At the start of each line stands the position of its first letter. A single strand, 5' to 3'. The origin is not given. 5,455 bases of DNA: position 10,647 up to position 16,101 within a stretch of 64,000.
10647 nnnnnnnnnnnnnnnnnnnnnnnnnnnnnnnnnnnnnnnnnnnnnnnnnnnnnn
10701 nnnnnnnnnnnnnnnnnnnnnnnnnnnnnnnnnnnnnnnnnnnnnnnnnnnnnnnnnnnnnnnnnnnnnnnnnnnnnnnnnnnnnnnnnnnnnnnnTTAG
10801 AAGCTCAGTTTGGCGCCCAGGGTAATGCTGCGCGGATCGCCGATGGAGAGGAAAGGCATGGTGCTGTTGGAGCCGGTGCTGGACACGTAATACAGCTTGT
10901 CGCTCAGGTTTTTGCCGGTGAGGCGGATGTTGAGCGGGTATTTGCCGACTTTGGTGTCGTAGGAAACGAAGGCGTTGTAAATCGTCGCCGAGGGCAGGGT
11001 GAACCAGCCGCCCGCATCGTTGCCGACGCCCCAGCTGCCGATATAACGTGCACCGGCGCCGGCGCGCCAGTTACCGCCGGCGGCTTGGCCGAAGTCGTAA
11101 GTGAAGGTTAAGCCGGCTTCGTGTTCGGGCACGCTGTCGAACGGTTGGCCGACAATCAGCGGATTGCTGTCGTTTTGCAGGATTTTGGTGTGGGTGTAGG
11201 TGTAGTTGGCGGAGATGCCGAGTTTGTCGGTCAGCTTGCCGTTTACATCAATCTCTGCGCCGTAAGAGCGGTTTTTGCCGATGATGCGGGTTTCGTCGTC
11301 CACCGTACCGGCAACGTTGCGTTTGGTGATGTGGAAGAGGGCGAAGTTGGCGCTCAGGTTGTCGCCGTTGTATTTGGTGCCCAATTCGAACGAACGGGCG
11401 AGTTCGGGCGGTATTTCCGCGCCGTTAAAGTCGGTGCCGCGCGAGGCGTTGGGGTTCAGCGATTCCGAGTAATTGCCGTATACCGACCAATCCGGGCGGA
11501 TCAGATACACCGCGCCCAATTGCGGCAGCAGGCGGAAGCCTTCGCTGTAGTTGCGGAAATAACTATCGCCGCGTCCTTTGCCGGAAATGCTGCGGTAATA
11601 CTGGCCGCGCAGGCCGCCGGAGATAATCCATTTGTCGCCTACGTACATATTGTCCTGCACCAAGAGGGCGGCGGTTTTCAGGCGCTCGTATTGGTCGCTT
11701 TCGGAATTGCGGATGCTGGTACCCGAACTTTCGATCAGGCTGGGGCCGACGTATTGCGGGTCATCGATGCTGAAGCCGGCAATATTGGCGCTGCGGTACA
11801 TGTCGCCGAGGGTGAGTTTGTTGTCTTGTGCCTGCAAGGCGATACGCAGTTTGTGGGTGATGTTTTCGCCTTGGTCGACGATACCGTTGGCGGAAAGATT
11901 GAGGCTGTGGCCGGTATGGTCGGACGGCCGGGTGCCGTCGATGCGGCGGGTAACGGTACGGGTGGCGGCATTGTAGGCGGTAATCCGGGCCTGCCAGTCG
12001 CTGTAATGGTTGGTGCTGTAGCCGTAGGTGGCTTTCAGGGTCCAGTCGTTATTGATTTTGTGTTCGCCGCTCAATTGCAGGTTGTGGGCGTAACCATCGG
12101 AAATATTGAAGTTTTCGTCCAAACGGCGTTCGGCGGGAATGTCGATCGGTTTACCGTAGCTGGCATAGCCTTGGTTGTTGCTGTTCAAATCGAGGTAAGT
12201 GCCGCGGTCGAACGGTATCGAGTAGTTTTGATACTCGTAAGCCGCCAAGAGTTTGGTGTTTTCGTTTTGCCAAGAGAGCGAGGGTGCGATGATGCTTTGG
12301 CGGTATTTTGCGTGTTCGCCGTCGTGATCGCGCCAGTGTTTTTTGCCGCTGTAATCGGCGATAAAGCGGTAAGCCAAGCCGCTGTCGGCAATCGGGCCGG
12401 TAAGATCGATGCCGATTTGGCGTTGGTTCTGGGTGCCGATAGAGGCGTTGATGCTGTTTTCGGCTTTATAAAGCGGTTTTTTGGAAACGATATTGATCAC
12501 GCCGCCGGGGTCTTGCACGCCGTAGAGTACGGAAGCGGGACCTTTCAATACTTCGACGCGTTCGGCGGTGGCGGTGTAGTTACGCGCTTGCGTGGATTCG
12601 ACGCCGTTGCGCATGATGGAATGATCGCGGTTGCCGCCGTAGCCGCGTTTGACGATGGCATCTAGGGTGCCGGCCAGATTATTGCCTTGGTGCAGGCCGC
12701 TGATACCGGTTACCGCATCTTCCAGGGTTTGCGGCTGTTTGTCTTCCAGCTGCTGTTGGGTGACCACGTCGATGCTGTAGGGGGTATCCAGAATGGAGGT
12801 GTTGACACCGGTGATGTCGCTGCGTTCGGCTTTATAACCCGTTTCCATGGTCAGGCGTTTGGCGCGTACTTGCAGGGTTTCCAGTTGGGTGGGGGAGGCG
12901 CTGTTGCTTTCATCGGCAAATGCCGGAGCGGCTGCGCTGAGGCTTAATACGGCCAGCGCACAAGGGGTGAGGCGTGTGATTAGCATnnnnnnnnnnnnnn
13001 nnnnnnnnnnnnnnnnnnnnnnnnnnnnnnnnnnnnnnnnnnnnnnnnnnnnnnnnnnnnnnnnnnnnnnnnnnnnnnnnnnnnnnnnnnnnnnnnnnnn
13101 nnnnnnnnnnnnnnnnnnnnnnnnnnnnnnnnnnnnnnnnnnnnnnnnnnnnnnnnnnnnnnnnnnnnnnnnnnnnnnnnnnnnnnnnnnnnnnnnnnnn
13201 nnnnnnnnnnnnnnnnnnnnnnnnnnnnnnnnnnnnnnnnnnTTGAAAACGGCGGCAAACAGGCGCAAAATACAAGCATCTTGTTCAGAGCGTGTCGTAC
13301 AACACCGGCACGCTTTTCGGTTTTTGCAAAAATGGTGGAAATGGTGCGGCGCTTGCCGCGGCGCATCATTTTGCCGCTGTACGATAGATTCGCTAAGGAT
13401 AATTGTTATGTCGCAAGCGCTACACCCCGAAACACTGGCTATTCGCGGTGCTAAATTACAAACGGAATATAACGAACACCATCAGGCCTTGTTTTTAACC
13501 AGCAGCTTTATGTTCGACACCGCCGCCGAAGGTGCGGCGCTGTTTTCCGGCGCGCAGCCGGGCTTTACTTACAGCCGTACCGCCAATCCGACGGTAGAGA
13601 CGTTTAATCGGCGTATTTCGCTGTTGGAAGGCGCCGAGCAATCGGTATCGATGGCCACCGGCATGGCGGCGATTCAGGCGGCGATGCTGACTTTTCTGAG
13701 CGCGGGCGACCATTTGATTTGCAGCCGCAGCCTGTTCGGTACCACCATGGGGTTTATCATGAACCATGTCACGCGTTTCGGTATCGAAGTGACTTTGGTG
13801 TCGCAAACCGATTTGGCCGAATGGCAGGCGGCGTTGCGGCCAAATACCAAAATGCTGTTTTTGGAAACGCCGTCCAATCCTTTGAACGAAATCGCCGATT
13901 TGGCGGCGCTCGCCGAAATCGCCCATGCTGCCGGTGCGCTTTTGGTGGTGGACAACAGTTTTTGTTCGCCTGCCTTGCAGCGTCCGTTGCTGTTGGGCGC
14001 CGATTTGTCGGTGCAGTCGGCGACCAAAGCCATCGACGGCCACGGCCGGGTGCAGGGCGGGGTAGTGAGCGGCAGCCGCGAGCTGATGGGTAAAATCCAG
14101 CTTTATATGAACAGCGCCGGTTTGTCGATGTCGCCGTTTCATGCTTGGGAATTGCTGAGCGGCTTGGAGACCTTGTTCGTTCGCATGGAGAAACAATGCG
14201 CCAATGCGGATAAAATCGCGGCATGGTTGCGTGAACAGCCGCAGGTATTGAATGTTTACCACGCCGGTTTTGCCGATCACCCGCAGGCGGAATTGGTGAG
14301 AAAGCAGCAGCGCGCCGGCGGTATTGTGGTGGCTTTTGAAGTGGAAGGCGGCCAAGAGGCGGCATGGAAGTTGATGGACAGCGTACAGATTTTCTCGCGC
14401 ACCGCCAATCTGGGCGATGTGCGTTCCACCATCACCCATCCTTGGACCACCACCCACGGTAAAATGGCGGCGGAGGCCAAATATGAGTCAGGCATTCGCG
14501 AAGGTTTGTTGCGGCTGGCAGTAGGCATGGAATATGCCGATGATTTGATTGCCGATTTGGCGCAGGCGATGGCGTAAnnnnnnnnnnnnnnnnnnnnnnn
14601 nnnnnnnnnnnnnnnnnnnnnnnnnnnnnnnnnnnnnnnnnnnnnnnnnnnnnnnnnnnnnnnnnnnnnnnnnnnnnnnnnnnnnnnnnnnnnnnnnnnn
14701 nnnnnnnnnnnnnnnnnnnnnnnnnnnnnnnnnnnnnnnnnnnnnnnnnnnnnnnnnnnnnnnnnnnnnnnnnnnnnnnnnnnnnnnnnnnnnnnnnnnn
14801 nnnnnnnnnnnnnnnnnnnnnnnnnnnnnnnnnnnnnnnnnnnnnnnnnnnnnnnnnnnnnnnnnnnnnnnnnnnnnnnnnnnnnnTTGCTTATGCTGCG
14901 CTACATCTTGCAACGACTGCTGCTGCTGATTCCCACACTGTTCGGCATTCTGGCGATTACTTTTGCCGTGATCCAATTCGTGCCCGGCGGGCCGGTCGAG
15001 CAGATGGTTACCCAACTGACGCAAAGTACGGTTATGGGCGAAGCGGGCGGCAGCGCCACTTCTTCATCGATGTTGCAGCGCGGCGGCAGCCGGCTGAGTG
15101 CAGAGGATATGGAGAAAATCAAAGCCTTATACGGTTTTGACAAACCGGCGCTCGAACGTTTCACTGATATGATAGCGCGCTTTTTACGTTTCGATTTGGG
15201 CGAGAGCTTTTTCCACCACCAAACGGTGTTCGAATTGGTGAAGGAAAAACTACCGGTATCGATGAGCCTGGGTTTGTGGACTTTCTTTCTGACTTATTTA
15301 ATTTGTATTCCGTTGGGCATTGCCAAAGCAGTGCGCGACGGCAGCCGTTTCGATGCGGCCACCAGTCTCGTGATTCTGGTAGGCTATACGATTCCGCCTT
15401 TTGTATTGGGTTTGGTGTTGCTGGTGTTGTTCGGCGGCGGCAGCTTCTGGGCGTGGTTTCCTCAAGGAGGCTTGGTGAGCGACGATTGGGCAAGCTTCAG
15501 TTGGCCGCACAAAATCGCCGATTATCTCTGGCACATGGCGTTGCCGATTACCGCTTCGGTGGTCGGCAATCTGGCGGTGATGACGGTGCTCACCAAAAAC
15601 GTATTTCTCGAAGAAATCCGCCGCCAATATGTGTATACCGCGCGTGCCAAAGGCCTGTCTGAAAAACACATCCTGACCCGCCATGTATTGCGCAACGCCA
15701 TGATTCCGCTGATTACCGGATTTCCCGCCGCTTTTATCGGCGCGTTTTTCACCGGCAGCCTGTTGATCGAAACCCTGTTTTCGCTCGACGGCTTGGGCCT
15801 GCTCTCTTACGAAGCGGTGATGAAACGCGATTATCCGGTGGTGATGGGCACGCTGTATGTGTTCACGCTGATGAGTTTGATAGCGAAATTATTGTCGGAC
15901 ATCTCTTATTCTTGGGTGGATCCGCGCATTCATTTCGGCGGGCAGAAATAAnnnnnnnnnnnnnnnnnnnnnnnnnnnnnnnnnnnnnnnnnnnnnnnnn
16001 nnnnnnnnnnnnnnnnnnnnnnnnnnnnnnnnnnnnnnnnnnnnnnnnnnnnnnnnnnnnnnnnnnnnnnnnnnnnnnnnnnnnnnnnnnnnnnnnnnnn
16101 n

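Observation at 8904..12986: TonB-dependent receptor directly coupled to a YddA/SbmA/BacA-like fused ABC importer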

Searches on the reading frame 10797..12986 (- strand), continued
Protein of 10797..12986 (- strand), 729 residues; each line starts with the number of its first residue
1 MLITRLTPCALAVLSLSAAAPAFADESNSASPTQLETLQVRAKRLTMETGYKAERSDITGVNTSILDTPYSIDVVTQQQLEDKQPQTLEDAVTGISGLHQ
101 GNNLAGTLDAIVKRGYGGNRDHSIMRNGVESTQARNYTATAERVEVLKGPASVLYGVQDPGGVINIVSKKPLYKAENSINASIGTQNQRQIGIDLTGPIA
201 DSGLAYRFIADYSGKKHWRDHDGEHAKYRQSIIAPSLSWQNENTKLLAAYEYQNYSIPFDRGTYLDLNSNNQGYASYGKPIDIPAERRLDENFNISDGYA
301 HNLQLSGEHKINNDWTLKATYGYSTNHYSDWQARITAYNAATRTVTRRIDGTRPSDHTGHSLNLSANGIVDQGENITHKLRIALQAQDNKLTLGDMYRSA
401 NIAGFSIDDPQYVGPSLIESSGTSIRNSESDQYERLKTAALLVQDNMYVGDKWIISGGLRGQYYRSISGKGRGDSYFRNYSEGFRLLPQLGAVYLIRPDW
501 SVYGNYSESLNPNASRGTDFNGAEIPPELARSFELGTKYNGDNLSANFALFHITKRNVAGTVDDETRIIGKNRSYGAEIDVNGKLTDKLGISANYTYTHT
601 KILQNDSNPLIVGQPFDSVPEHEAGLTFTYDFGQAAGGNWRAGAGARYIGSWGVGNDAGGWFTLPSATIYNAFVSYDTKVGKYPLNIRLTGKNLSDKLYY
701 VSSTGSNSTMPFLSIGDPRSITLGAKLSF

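Call 32: find_encoding_contigs(protein=P0129, flank=6000, max_places=1)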
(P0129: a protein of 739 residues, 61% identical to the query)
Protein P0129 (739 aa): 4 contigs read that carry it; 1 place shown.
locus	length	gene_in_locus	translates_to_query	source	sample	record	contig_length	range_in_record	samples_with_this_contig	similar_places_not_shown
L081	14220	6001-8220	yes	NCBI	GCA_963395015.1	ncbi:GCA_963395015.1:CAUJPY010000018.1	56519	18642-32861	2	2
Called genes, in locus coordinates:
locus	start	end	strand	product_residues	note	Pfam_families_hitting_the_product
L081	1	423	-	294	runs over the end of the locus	PF01522:Polysacc_deac_1, PF10096:DUF2334 (weak)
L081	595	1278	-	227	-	PF01425:Amidase (weak)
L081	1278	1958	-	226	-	PF01425:Amidase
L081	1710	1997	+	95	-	-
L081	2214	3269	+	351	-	PF00478:IMPDH (faint), PF03060:NMO, PF01070:FMN_dh (weak)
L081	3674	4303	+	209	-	PF17939:TetR_C_30 (faint), PF00440:TetR_N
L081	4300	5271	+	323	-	PF00364:Biotin_lipoyl (faint), PF25984:BSH_YknX (faint)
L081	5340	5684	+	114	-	PF14131:DUF4298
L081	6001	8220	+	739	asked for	PF07715:Plug, PF00593:TonB_dep_Rec_b-barrel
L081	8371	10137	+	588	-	PF05992:SbmA_BacA, PF06472:ABC_membrane_2, PF00005:ABC_tran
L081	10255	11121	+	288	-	PF13748:ABC_membrane_3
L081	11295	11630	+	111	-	PF04993:TfoX_N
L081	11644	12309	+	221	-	PF02798:GST_N, PF13417:GST_N_3, PF13409:GST_N_2, PF00043:GST_C (weak)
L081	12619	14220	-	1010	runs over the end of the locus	PF04313:HSDR_N, PF00270:DEAD (weak), PF04851:ResIII, PF18766:SWI2_SNF2, PF22679:T1R_D3-like, PF12008:EcoR124_C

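Call 33: find_encoding_contigs(protein=P0139, flank=6000, max_places=1)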
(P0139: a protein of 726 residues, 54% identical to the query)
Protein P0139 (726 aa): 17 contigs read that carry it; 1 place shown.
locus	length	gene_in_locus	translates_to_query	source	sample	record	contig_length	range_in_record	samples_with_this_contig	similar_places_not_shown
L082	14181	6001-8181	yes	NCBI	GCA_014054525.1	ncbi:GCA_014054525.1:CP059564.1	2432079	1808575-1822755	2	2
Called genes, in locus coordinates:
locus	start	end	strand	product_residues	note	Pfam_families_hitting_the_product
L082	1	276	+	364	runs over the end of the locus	PF21016:RlmN_N, PF04055:Radical_SAM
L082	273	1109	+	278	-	PF13424:TPR_12 (faint), PF13428:TPR_14 (faint), PF13181:TPR_8 (faint), PF00515:TPR_1 (faint), PF07719:TPR_2 (faint), PF13371:TPR_9 (faint), PF13432:TPR_16 (faint), PF25062:ARM_TT21_N, +2 more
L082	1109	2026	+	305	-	PF12844:HTH_19 (weak), PF13413:HTH_25, PF13560:HTH_31, PF13464:RodZ_C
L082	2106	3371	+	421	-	PF04551:GcpE, PF26540:GcpE_C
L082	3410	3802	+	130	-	-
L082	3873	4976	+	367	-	PF05175:MTS, PF01170:UPF0020, PF06325:PrmA, PF12847:Methyltransf_18 (faint), PF08241:Methyltransf_11, PF08242:Methyltransf_12 (faint), PF13649:Methyltransf_25, PF13847:Methyltransf_31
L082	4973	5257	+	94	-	-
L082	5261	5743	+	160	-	PF04073:tRNA_edit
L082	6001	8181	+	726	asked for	PF07715:Plug, PF00593:TonB_dep_Rec_b-barrel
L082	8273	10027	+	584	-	PF06472:ABC_membrane_2, PF05992:SbmA_BacA, PF13191:AAA_16 (faint), PF00005:ABC_tran, PF05729:NACHT (weak)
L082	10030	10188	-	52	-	-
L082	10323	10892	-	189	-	-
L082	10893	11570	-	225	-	PF14015:DUF4231, PF18184:SLATT_3, PF18181:SLATT_1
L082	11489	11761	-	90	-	PF18184:SLATT_3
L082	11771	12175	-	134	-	PF08937:ThsB_TIR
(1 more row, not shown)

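Call 34: find_encoding_contigs(protein=P0212, flank=6000, max_places=1)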
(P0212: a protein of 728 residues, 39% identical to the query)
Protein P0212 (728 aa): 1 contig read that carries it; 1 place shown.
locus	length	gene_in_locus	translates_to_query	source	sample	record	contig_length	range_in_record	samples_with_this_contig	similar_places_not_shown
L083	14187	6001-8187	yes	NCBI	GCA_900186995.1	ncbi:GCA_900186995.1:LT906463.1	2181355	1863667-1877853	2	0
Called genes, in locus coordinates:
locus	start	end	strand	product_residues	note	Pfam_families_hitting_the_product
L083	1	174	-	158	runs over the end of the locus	PF03449:GreA_GreB_N, PF01272:GreA_GreB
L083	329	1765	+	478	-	PF02113:Peptidase_S13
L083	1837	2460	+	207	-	PF02613:Nitrate_red_del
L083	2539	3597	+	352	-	PF05128:DUF697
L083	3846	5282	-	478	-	PF00224:PK, PF02887:PK_C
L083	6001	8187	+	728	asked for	PF07715:Plug, PF00593:TonB_dep_Rec_b-barrel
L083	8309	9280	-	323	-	PF00126:HTH_1, PF03466:LysR_substrate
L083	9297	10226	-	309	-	PF01479:S4, PF00849:PseudoU_synth_2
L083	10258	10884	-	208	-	PF01300:Sua5_yciO_yrdC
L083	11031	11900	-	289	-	PF02629:CoA_binding, PF13607:Succ_CoA_lig, PF00549:Ligase_CoA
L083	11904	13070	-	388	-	PF08442:ATP-grasp_2, PF13549:ATP-grasp_5, PF24948:Citrate_synth_N, PF00549:Ligase_CoA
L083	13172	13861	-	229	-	PF00849:PseudoU_synth_2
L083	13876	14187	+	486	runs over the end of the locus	PF13396:PLDc_N (weak), PF13091:PLDc_2, PF00614:PLDc (weak), PF13091:PLDc_2, PF00614:PLDc (weak)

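Call 35: find_encoding_contigs(protein=P0181, flank=6000, max_places=1)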
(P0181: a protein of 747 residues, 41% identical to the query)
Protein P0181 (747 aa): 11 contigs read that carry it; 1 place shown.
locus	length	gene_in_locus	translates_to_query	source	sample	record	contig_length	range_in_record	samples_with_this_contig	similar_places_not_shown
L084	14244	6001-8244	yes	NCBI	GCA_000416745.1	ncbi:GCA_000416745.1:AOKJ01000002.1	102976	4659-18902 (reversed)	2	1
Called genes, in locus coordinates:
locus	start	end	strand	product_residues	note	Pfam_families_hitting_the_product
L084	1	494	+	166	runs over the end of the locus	PF00691:OmpA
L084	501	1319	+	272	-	PF13174:TPR_6 (faint), PF16331:TolA_bind_tri, PF14559:TPR_19 (faint), PF13424:TPR_12 (faint), PF13428:TPR_14 (faint), PF09976:TPR_21 (weak), PF13525:YfiO (weak), PF13432:TPR_16, +1 more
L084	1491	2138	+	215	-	PF04055:Radical_SAM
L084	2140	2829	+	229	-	PF00733:Asn_synthase, PF06508:QueC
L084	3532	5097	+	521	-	PF02743:dCache_1, PF22588:dCache_1_like, PF00990:GGDEF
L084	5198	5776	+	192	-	PF00561:Abhydrolase_1 (faint), PF12697:Abhydrolase_6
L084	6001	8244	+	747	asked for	PF07715:Plug, PF00593:TonB_dep_Rec_b-barrel, PF25183:OMP_b-brl_4 (faint)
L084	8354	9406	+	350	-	PF12849:PBP_like_2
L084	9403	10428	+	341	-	PF12849:PBP_like_2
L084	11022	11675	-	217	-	PF11769:DUF3313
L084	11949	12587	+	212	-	PF00440:TetR_N, PF14246:TetR_C_7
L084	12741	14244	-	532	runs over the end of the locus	PF00295:Glyco_hydro_28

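Call 86: find_encoding_contigs(protein=P0150, flank=6000, max_places=1)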
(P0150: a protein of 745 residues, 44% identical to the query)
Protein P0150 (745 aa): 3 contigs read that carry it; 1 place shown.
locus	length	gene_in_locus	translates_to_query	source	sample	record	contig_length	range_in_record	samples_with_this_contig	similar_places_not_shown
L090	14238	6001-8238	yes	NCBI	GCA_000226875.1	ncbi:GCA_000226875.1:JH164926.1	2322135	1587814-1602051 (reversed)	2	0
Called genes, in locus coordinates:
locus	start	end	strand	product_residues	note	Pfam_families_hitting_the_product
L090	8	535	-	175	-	PF01797:Y1_Tnp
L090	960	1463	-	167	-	PF04191:PEMT (weak), PF04140:ICMT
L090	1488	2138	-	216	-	PF01810:LysE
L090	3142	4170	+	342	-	PF00044:Gp_dh_N, PF02800:Gp_dh_C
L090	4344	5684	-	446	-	PF00493:MCM (faint), PF07728:AAA_5 (faint), PF13191:AAA_16 (faint), PF00004:AAA (weak), PF13401:AAA_22 (faint), PF13521:AAA_28 (faint), PF00004:AAA (weak), PF07724:AAA_2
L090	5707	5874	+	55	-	-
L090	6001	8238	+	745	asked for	PF07715:Plug, PF00593:TonB_dep_Rec_b-barrel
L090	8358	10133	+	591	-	PF05992:SbmA_BacA, PF06472:ABC_membrane_2, PF00005:ABC_tran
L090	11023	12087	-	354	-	PF01208:URO-D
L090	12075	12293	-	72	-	-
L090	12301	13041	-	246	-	PF01209:Ubie_methyltran, PF13489:Methyltransf_23, PF13847:Methyltransf_31, PF08241:Methyltransf_11, PF08242:Methyltransf_12, PF13649:Methyltransf_25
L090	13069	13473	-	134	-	-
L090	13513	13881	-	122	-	-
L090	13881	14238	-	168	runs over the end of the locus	PF06155:GBBH-like_N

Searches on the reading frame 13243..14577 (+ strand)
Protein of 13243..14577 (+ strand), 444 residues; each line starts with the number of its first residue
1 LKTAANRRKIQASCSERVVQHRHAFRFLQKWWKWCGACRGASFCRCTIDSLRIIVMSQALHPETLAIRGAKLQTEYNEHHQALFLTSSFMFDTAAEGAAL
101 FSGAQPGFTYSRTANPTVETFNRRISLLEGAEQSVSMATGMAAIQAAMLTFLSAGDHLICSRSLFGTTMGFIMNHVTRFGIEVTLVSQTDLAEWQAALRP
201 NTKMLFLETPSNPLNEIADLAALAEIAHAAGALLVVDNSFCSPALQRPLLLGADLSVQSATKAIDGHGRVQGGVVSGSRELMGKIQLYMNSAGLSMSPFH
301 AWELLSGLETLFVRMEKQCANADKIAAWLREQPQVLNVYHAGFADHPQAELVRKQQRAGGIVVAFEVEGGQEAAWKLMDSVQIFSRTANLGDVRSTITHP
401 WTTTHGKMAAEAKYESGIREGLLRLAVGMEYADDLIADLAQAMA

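Call 13: search_protein_families(library=pfam, proteins=[window:13243-14577:+])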
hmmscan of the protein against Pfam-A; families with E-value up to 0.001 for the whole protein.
window:13243-14577:+ (444 aa): 3 families
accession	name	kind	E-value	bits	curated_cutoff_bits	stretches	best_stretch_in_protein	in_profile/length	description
PF01053.26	Cys_Met_Meta_PP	-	2e-124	415.5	27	1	64-443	2-380/381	Cys/Met metabolism PLP-dependent enzyme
PF00155.27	Aminotran_1_2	-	1.1e-06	28.6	19.7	1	124-240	58-188/361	Aminotransferase class I and II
PF00266.25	Aminotran_5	-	1.2e-05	24.9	21.5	1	187-286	125-222/371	Aminotransferase class-V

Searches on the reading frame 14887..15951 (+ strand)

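Call 13: search_protein_families(library=pfam, proteins=[window:14887-15951:+])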
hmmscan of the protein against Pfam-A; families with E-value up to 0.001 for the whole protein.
window:14887-15951:+ (354 aa): 2 families
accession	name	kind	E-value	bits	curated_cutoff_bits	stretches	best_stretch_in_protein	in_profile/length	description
PF00528.27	BPD_transp_1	-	1.6e-36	126.2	26.4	1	141-348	2-182/184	Binding-protein-dependent transport system inner membrane component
PF19300.4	BPD_transp_1_N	-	1.2e-05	25.9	23.8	0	104-128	89-113/114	Binding-prot-dependent transport system membrane comp, N-term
